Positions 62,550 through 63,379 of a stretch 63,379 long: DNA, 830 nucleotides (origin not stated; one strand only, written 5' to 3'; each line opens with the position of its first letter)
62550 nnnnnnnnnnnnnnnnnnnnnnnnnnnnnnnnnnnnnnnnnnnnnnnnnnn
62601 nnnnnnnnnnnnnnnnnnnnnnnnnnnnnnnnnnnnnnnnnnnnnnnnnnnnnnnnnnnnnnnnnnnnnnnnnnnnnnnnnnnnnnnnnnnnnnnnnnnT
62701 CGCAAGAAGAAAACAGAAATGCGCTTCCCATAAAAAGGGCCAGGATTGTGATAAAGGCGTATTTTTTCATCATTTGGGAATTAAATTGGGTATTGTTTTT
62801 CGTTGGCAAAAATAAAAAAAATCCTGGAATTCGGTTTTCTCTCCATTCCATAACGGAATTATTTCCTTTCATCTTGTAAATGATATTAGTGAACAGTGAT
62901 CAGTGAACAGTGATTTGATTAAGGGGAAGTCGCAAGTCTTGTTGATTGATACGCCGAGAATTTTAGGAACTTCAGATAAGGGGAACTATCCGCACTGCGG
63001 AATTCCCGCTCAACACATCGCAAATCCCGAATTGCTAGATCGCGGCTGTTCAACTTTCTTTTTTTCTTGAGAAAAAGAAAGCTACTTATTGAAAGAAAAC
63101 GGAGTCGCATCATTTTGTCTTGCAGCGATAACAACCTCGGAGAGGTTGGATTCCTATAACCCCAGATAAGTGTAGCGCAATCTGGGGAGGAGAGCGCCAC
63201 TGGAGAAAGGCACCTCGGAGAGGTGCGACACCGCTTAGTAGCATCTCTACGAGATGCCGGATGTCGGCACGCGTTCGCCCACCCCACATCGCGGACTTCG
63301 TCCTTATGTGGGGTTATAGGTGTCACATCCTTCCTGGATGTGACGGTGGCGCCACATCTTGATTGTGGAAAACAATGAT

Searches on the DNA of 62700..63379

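Call 80: search_rna_families(source=window, start=62700, end=63379, threshold=evalue, max_evalue=10)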
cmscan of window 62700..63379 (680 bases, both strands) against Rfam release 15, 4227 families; matches with E-value up to 10: 13.
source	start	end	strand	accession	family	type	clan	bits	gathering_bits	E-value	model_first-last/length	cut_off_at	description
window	63205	63262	+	RF01009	mir-M7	Gene; miRNA;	-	26.3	91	0.0024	1-67/67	no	mir-M7 microRNA precursor family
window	62730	62855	-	RF02377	SurA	Gene; sRNA;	-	21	100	0.0019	1-279/279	no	SurA sRNA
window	63153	63321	-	RF04119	MIR1858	Gene; miRNA;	-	20.1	137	0.87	1-197/197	no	MIR1858 microRNA precursor family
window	63205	63262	-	RF01009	mir-M7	Gene; miRNA;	-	18.7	91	0.36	1-67/67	no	mir-M7 microRNA precursor family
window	62747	62850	+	RF00121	MicC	Gene; sRNA;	-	18.5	90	4.6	1-123/123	no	MicC RNA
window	63001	63037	-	RF02477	GlsR9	Gene; snRNA; snoRNA; CD-box;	-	16.3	95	1.2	1-79/79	no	Small nucleolar RNA GlsR9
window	63053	63082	+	RF04239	mir-4679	Gene; miRNA;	-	16.2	88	4.9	1-75/75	no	mir-4679 microRNA precursor family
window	63167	63242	-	RF02791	CcsR1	Gene; sRNA;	-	15.1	65.3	0.65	1-83/83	no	Conserved CCUCCUCCC motif stress-induced RNA 1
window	63076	63159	+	RF02913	pemK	Cis-reg;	-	15.1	34.8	4.8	1-61/61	no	pemK RNA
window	63038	63048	+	RF03139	S4-Bacteroidia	Cis-reg; leader;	CL00119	12.6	34.7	9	1-34/34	no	S4-Bacteroidia ribosomal protein leader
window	63166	63275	-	RF02232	sX13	Gene; sRNA;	-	12.6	50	10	1-115/115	no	Xanthomonadaceae sRNA sX13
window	62860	62901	-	RF01833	astro_FSE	Cis-reg; frameshift_element;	-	12.4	70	2.6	1-55/55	no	ribosomal frameshift site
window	62741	62775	-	RF02480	GlsR14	Gene; snRNA; snoRNA; CD-box;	-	11.1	90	8.2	1-68/68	no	Small nucleolar RNA GlsR14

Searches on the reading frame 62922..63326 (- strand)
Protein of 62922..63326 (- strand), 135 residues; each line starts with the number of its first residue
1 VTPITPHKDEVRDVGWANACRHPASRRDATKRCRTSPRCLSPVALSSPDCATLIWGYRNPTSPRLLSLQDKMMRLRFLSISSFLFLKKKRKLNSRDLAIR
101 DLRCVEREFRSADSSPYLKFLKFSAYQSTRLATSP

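Call 33: find_homologous_proteins(query=window:62922-63326:-, max_evalue=0.01)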
Query window:62922-63326:- (135 aa): 2 proteins with E <= 0.01 among 24 candidates.
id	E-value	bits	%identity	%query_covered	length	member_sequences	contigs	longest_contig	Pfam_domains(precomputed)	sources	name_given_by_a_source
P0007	1.0e-32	131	62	87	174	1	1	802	-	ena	-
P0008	3.8e-10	58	69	36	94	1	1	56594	-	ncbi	-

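Call 34: find_encoding_contigs(protein=P0007, flank=10000)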
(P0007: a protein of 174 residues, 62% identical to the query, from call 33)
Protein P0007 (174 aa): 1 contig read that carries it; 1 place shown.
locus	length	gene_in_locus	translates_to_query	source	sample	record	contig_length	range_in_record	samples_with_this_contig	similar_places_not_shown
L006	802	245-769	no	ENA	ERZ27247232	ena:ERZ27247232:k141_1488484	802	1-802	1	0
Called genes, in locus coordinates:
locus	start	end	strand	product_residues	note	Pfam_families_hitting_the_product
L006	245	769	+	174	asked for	-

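Call 35: find_encoding_contigs(protein=P0008, flank=10000)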
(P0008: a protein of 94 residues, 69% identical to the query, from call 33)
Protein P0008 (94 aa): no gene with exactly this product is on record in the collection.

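Call 75: search_protein_representatives(alignment_id=A4)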
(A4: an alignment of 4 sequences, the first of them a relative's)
Query: 4 sequences, 103 profile positions. Proteins with E-value up to 0.001 (for the whole library): 3; up to 1e-10: 2; up to 1e-30: 1. The best 3 are listed.
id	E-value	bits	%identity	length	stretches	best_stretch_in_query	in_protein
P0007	5.2e-42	158.8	-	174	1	2-85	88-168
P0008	2.4e-26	108.4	-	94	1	37-102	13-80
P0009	5.2e-04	36.7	-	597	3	8-37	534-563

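Call 76: search_protein_families(library=pfam, proteins=[P0009, P0007, window:62922-63326:-], max_evalue=0.1)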
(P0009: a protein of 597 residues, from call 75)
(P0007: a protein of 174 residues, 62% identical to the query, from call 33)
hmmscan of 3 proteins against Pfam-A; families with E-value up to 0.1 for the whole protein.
P0009 (597 aa): 1 family
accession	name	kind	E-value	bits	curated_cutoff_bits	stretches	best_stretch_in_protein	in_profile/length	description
PF16808.10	PKcGMP_CC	-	0.00047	20.1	35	0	158-171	8-21/35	Coiled-coil N-terminus of cGMP-dependent protein kinase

P0007 (174 aa): 0 families

window:62922-63326:- (135 aa): 0 families
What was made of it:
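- Pfam finds nothing, and a profile search of 1.84 billion representative proteins finds only the spurious ORFs (calls 75, 76).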
